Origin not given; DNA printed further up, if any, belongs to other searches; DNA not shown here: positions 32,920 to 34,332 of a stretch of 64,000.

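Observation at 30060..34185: Two paralogous Fe-S proteins (winged-helix-like N-terminus, CCG-like Cys cluster, 2x[4Fe-4S]) flanking quinone oxidoreductase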

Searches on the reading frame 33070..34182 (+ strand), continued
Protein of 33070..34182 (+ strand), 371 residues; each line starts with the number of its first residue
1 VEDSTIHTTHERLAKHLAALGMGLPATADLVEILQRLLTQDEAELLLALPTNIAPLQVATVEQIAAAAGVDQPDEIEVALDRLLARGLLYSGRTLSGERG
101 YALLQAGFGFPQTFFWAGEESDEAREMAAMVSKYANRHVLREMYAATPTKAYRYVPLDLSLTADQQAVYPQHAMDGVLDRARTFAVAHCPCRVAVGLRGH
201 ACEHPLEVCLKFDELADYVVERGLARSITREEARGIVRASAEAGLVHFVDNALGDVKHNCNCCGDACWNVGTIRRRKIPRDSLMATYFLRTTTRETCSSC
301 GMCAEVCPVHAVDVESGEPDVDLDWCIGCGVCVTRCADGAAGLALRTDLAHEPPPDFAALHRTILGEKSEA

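Call 76: search_protein_families(library=pfam, proteins=[L117:3277-4917:+, L171:2236-3168:+, L148:6410-6856:-, L170:156-1514:-, L168:1612-2562:+, L108:1440-2264:+, L161:11033-12991:-, L120:1162-2790:-], max_evalue=0.001)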
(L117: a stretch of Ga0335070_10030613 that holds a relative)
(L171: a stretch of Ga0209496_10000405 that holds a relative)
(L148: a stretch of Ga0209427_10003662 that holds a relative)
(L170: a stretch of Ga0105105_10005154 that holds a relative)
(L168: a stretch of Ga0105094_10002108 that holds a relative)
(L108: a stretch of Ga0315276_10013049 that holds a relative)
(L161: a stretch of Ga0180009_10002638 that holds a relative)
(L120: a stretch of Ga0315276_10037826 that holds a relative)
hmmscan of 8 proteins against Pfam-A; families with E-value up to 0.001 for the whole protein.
L117:3277-4917:+ (546 aa): 4 families
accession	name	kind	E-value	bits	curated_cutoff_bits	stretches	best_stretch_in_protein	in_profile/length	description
PF10996.14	Beta-Casp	-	2.7e-41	141.3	27.7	1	267-392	1-120/120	Beta-Casp domain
PF07521.17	RMMBL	-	3.1e-20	72.4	21.6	1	406-470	2-63/63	Zn-dependent metallo-hydrolase RNA specificity domain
PF00753.33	Lactamase_B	-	2.1e-16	60.9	22.7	1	27-260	6-194/196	Metallo-beta-lactamase superfamily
PF12706.13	Lactamase_B_2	-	7.1e-05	22.9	27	1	39-228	2-166/200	Beta-lactamase superfamily domain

L171:2236-3168:+ (310 aa): 3 families
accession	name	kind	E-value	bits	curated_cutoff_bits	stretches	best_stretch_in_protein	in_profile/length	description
PF00106.31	adh_short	-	3.3e-55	187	26.6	1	57-248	1-191/195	short chain dehydrogenase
PF13561.12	adh_short_C2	-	5.4e-48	164.1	27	1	66-296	6-227/236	Enoyl-(Acyl carrier protein) reductase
PF08659.16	KR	-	3.2e-11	43.9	22.6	1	60-207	4-150/180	KR domain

L148:6410-6856:- (148 aa): 0 families

L170:156-1514:- (452 aa): 1 family
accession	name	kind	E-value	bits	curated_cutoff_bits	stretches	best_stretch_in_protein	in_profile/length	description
PF01040.23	UbiA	-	9.8e-31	107.4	34.2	1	169-423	2-244/250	UbiA prenyltransferase family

L168:1612-2562:+ (316 aa): 1 family
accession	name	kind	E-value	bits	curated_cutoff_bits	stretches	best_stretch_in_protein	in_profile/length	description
PF13485.12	Peptidase_MA_2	-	2.8e-18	66.9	32.4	1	106-264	46-200/201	Peptidase MA superfamily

L108:1440-2264:+ (274 aa): 1 family
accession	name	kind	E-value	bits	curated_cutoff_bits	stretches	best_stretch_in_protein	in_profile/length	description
PF04199.19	Cyclase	-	1.5e-35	122.9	23.1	1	51-203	1-141/142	Putative cyclase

L161:11033-12991:- (652 aa): 1 family
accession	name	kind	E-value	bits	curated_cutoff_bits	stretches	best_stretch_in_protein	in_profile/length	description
PF01642.28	MM_CoA_mutase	-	4.1e-175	583.7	22.1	1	121-639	2-512/512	Methylmalonyl-CoA mutase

L120:1162-2790:- (542 aa): 2 families
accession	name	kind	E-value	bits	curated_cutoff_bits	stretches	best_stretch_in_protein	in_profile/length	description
PF00501.34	AMP-binding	-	1e-73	248.8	29.9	1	18-401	4-384/384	AMP-binding enzyme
PF13193.12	AMP-binding_C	-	9.1e-14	52.6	24.5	1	450-524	2-76/76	AMP-binding enzyme C-terminal domain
